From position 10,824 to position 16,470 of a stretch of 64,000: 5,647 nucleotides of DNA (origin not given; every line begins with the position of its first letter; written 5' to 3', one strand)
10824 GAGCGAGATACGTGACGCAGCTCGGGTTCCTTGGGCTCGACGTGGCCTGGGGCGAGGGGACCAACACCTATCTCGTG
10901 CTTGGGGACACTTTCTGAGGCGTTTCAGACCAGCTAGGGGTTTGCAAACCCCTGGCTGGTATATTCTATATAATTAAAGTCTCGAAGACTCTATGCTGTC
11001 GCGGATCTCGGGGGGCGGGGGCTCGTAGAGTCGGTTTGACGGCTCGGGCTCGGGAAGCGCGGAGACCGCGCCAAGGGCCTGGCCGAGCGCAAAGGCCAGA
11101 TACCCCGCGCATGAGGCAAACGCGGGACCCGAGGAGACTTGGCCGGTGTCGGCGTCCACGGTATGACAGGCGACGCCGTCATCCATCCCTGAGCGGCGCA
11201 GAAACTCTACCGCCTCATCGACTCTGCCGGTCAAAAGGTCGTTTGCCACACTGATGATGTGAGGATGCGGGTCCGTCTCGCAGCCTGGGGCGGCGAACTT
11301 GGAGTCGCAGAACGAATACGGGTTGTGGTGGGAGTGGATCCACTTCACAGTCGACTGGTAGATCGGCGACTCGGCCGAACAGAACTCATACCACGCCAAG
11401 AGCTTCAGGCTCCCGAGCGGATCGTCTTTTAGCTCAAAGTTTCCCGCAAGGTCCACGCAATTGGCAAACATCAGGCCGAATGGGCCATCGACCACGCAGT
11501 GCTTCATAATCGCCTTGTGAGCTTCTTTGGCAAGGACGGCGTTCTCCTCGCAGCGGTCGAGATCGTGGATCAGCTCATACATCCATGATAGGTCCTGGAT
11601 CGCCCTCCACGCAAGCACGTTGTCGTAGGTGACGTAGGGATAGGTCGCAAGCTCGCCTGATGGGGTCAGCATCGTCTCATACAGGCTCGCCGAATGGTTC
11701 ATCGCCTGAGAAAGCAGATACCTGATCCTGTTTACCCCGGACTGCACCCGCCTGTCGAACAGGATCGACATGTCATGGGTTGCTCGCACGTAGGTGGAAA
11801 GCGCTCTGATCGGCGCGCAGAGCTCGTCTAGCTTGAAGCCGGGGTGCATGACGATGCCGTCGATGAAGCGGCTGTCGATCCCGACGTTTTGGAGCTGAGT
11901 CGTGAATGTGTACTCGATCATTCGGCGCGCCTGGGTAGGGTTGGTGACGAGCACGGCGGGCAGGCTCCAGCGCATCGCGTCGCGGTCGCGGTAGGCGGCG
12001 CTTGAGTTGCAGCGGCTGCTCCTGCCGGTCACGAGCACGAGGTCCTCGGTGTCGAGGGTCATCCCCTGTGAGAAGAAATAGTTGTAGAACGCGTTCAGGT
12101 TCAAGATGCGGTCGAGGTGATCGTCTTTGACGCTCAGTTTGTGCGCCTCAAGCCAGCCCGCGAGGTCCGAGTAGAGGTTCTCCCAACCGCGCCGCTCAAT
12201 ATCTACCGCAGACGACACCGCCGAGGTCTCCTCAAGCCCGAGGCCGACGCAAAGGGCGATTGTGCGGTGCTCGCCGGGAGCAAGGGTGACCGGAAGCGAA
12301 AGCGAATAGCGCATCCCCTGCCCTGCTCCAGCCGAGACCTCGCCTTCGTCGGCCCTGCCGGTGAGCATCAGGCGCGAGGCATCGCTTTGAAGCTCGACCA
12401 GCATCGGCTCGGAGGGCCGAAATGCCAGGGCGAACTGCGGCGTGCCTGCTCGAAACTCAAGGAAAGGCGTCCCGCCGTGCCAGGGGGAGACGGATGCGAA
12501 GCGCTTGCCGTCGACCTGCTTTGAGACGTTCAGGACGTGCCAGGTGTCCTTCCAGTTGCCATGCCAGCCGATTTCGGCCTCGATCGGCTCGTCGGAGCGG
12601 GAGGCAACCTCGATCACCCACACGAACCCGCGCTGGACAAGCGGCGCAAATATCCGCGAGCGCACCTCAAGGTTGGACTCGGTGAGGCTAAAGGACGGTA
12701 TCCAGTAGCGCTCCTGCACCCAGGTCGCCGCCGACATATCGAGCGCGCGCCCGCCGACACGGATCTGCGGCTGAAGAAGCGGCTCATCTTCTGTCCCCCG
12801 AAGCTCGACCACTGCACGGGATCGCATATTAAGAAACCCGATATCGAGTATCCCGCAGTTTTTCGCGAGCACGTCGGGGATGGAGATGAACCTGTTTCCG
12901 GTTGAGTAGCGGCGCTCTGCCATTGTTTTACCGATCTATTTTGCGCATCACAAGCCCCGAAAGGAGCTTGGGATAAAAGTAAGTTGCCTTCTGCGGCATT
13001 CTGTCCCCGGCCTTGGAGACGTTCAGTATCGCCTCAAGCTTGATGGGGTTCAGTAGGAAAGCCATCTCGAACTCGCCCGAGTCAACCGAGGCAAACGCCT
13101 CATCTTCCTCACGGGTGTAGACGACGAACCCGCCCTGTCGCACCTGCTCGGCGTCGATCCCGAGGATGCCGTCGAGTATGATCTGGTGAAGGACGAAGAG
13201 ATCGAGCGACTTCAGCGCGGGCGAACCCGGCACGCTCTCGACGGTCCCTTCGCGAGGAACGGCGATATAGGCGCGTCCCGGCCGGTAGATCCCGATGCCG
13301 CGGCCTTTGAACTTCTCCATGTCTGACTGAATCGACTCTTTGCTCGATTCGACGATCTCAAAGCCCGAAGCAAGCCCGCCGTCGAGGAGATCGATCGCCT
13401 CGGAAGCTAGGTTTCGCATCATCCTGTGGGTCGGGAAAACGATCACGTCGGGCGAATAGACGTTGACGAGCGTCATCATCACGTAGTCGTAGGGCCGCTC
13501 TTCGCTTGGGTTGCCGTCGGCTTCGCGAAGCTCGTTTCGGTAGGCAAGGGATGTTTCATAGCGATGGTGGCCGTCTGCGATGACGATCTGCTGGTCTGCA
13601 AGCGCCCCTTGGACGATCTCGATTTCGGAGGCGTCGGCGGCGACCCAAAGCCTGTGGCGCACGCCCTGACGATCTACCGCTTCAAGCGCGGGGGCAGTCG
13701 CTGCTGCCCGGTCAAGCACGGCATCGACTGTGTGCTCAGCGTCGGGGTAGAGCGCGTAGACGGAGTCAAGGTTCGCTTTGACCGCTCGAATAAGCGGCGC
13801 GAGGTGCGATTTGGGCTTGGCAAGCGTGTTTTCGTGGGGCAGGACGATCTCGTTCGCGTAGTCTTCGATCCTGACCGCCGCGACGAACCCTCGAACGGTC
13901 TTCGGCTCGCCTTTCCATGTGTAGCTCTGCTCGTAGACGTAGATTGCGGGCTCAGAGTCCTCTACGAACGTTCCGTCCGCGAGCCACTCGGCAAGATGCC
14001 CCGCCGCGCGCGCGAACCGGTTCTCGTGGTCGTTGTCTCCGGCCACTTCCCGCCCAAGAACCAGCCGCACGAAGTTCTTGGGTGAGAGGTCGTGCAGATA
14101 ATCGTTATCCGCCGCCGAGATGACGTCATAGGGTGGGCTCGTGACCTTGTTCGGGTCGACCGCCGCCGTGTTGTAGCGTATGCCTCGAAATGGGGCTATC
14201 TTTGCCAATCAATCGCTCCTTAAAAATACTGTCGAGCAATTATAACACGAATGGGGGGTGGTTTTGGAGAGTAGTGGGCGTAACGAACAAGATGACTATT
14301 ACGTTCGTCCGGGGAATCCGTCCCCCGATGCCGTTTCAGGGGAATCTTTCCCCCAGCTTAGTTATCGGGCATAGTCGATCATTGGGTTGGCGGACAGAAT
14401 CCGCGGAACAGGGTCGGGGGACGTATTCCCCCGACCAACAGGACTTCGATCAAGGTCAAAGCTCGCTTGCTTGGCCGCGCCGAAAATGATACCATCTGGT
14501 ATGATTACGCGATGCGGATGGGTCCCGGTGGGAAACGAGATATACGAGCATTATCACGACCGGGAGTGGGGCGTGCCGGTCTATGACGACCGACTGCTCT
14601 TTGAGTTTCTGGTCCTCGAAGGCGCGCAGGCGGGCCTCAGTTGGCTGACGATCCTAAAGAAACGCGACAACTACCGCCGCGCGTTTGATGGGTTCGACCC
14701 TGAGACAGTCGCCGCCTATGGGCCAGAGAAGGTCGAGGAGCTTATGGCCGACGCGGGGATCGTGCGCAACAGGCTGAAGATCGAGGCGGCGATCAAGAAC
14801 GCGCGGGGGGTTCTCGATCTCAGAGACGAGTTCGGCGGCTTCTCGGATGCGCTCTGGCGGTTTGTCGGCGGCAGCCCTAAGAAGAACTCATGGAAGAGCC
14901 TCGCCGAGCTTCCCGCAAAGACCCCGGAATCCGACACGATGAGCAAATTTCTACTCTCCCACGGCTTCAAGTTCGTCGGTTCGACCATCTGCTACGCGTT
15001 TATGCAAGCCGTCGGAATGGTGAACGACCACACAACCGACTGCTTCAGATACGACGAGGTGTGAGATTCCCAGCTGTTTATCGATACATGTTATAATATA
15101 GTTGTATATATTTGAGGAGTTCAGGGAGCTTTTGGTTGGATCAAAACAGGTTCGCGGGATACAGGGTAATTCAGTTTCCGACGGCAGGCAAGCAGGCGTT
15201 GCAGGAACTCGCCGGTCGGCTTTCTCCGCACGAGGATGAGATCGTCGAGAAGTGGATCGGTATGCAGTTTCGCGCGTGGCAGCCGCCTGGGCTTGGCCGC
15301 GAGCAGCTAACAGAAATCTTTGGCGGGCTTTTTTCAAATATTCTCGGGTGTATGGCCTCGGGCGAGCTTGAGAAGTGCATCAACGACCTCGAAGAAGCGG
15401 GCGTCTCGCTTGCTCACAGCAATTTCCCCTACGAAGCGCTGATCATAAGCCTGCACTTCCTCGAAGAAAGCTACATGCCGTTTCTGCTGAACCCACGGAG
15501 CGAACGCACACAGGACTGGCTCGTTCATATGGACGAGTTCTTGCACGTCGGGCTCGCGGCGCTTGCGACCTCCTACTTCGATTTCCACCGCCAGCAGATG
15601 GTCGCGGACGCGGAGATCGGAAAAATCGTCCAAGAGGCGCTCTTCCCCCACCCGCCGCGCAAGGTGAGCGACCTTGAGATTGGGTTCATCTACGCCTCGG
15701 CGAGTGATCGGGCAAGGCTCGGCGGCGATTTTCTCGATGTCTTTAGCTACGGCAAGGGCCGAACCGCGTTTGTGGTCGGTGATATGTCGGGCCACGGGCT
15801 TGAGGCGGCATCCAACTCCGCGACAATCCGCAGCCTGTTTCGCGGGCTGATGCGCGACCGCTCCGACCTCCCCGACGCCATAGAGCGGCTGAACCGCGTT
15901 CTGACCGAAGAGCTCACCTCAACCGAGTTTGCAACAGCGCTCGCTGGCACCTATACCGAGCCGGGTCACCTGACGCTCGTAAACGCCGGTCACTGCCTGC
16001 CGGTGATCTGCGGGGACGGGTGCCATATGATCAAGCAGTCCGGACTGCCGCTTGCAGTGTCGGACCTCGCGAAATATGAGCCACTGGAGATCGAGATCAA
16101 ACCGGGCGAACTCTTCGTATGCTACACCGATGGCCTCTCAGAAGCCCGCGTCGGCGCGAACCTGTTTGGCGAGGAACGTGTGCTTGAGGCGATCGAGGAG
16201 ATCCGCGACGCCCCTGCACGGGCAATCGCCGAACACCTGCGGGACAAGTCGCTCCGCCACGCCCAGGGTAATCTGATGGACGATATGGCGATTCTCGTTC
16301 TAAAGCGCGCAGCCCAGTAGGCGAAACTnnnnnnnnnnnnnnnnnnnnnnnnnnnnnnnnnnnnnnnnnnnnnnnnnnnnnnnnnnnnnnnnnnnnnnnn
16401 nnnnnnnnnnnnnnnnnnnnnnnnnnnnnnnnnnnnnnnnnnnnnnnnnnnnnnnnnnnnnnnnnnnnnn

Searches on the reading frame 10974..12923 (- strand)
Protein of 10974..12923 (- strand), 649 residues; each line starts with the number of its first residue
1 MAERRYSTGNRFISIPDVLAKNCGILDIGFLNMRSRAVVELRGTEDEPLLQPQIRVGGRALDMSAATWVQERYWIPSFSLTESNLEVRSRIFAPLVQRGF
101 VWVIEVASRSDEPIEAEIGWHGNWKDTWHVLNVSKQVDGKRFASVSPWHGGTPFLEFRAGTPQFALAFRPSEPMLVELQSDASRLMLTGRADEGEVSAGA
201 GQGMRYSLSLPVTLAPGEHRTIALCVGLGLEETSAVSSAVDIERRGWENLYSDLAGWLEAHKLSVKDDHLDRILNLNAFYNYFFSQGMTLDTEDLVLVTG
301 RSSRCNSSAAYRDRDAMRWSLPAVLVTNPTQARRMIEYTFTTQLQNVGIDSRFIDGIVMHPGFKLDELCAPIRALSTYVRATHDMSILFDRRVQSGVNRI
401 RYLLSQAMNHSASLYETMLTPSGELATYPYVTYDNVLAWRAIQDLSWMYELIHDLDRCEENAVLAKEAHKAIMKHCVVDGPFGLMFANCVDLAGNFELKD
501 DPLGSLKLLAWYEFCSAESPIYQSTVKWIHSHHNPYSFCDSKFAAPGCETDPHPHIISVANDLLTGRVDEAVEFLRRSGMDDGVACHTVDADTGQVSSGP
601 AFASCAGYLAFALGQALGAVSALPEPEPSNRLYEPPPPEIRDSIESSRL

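Call 36: search_protein_families(library=pfam, proteins=[window:10974-12923:-], max_evalue=0.001)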
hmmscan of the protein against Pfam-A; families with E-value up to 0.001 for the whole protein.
window:10974-12923:- (649 aa): 1 family
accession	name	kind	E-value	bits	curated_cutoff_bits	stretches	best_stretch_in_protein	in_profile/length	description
PF06824.17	Glyco_hydro_125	-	9.2e-16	58.2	23.4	1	410-548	204-342/414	Metal-independent alpha-mannosidase (GH125)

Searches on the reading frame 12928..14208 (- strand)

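Call 37: search_protein_families(library=pfam, proteins=[window:12928-14208:-], max_evalue=0.001)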
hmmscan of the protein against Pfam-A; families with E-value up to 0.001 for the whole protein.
window:12928-14208:- (426 aa): 1 family
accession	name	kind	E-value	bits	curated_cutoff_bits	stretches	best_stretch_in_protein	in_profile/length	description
PF06245.16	DUF1015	-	5e-82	275.9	25.8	1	4-336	1-323/325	Protein of unknown function (DUF1015)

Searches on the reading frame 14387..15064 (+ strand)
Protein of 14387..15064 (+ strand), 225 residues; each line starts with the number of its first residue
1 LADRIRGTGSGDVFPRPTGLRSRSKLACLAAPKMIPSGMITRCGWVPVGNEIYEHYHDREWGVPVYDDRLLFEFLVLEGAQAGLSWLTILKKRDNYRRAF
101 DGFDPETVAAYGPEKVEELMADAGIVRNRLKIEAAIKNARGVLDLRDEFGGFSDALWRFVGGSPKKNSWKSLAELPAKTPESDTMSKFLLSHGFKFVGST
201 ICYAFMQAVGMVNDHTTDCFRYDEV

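Call 37: search_protein_families(library=pfam, proteins=[window:14387-15064:+], max_evalue=0.001)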
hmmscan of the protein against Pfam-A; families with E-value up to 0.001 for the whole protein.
window:14387-15064:+ (225 aa): 1 family
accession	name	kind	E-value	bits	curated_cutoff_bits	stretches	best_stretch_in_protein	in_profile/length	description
PF03352.18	Adenine_glyco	-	1.4e-79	266.5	25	1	50-221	5-176/177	Methyladenine glycosylase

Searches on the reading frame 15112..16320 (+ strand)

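Call 37: search_protein_families(library=pfam, proteins=[window:15112-16320:+], max_evalue=0.001)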
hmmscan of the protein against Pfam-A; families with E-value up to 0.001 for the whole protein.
window:15112-16320:+ (402 aa): 1 family
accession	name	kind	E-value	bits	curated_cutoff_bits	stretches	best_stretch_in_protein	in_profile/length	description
PF07228.17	SpoIIE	-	1.6e-44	152.6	25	1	215-399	2-191/192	Stage II sporulation protein E (SpoIIE)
